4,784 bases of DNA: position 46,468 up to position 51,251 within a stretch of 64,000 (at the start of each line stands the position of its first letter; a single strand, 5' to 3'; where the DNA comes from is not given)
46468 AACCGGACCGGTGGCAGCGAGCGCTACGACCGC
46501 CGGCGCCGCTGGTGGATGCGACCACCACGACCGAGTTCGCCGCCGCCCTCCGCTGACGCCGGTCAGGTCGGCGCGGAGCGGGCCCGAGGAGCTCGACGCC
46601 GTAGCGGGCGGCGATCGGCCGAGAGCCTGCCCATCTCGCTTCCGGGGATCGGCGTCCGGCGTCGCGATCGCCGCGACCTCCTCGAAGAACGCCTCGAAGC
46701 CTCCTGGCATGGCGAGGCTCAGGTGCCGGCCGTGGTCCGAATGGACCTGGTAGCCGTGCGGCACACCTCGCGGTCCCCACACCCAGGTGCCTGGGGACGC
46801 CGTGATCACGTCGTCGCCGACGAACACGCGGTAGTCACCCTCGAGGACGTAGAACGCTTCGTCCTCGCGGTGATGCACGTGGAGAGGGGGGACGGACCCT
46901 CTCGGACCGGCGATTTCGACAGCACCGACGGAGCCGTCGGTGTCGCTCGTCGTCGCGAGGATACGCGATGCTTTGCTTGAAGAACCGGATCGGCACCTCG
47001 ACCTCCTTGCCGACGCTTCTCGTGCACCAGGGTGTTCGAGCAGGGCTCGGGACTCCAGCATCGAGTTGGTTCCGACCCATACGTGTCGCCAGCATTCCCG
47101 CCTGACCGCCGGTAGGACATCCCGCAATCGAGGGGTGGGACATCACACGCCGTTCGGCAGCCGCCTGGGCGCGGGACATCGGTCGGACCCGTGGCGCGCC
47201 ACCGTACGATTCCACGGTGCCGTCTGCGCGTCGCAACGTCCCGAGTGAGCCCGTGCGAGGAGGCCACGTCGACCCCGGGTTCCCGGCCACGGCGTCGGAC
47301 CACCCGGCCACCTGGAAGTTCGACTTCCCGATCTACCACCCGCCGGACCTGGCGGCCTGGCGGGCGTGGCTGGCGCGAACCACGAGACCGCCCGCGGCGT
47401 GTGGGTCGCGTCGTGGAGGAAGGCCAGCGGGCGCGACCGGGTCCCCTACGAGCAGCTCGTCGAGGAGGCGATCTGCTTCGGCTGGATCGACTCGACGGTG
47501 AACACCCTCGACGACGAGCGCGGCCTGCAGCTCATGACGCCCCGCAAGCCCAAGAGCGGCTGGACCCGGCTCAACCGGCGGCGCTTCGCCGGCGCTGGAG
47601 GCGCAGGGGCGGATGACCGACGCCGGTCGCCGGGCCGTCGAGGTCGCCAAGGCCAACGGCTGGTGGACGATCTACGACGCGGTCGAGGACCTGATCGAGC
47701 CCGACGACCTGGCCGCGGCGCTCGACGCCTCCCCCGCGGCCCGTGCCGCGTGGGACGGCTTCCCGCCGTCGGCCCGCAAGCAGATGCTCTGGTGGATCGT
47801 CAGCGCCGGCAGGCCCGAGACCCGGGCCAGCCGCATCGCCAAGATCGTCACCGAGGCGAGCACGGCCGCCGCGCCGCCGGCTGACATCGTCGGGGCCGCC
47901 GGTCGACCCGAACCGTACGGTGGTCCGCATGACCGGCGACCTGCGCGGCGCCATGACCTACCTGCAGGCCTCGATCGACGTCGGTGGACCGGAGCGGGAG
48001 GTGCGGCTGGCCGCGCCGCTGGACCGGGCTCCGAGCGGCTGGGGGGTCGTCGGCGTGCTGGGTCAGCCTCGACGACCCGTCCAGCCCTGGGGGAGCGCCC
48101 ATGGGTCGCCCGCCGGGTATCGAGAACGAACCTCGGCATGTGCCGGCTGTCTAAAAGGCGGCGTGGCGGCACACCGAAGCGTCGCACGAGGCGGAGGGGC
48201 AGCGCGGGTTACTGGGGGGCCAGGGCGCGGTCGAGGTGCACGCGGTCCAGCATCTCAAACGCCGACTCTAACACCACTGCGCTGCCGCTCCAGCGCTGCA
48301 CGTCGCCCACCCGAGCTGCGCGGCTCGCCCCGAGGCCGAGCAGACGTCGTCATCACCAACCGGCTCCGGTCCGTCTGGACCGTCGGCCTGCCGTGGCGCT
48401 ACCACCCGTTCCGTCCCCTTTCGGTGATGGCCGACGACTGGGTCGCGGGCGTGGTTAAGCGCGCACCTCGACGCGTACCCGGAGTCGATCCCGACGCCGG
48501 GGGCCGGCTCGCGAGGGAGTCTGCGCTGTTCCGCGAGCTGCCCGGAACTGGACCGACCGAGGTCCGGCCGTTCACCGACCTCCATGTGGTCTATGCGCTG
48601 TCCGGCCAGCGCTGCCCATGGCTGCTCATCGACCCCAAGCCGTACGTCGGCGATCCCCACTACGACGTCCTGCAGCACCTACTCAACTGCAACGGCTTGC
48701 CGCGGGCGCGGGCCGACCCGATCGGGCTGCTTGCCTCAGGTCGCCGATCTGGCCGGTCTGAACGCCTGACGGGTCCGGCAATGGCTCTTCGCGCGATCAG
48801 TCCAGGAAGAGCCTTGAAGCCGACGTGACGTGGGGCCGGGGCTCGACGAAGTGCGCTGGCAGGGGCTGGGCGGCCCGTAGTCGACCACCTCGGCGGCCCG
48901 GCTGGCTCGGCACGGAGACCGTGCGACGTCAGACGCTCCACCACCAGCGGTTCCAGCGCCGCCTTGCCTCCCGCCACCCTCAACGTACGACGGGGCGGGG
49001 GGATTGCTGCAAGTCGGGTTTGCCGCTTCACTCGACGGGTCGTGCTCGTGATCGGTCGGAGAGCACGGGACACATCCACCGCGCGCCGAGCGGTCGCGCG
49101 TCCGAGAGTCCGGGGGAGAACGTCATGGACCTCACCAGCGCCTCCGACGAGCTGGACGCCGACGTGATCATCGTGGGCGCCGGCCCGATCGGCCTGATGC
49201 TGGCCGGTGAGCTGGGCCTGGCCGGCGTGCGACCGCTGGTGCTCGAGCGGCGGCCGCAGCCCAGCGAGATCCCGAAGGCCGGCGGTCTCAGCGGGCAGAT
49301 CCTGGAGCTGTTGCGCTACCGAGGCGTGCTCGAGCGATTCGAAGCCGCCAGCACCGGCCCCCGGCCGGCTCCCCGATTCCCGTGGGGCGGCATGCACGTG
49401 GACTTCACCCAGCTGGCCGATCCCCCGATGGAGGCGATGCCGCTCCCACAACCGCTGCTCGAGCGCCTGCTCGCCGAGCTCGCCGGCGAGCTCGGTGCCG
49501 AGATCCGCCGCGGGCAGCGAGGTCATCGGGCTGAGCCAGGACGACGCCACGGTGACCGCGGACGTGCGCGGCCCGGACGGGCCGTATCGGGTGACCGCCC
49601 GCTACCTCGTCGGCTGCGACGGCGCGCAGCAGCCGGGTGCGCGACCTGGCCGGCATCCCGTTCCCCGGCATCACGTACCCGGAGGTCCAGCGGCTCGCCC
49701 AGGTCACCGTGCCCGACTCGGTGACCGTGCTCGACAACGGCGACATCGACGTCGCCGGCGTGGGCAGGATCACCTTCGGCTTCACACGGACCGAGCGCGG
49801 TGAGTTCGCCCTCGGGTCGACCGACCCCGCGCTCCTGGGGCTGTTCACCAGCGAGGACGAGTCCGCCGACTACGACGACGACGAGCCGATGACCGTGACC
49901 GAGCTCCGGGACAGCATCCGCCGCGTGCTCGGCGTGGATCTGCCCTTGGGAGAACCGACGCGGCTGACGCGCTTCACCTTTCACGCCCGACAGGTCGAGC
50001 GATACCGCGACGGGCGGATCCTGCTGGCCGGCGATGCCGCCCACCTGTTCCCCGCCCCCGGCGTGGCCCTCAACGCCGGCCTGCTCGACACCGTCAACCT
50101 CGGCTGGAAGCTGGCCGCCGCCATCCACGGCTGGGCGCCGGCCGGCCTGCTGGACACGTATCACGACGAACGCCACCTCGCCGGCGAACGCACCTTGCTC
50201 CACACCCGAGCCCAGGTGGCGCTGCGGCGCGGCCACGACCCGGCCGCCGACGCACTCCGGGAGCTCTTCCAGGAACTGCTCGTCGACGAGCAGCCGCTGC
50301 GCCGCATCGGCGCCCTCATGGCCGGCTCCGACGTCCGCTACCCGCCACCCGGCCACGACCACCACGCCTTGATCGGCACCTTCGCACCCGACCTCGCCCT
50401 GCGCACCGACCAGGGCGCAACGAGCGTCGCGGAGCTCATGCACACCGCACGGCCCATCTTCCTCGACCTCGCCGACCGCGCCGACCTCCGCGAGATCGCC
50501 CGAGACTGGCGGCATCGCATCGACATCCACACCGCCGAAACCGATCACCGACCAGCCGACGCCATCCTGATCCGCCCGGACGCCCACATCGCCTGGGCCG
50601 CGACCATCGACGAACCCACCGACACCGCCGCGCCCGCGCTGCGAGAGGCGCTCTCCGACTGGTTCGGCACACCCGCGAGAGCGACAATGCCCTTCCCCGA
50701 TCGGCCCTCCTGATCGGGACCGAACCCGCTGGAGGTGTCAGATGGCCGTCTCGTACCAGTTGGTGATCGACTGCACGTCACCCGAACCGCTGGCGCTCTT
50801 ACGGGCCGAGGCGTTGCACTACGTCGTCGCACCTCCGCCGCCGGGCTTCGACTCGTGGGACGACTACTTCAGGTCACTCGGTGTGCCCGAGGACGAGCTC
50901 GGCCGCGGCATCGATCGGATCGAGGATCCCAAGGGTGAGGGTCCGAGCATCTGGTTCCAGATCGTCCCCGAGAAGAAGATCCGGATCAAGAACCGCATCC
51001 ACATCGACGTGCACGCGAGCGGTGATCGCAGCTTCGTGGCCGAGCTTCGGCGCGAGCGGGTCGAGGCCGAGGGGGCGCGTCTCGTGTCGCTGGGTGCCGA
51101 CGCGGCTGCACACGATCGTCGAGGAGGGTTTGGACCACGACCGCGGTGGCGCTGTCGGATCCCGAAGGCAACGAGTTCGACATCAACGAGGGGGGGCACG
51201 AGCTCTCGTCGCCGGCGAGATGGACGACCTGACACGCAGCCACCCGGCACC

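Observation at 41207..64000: Frameshift density jumps abruptly right after nrdJ: the core block is nearly clean and the accessory block is riddled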

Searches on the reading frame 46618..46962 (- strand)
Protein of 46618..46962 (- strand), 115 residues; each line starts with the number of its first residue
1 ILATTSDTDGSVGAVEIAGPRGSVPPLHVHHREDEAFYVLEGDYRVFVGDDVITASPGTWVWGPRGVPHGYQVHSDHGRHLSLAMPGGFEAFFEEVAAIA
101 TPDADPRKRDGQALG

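Call 49: search_protein_families(library=pfam, proteins=[window:46618-46962:-], max_evalue=0.001)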
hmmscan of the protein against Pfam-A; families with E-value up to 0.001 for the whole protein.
seq(115 aa): 3 families
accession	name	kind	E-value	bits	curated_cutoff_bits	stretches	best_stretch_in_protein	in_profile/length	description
PF07883.17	Cupin_2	-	2.1e-11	43.8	27.2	1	20-76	7-61/70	Cupin domain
PF02311.25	AraC_binding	-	7.3e-05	23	21.1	1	30-83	21-74/135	AraC-like ligand binding domain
PF00190.28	Cupin_1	-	0.00026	21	22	1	12-69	33-97/151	Cupin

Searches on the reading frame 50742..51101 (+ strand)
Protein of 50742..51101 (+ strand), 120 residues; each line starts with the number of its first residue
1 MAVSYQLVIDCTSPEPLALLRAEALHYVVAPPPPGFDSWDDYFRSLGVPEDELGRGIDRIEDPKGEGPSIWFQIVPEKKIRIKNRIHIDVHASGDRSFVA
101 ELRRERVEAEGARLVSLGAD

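Call 49: search_protein_families(library=pfam, proteins=[window:50742-51101:+], max_evalue=0.001)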
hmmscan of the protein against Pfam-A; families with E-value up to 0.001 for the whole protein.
seq(120 aa): 1 family
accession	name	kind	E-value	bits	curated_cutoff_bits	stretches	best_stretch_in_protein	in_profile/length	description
PF18029.7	Glyoxalase_6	-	1.1e-08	36.1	23.6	1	6-119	1-81/106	Glyoxalase-like domain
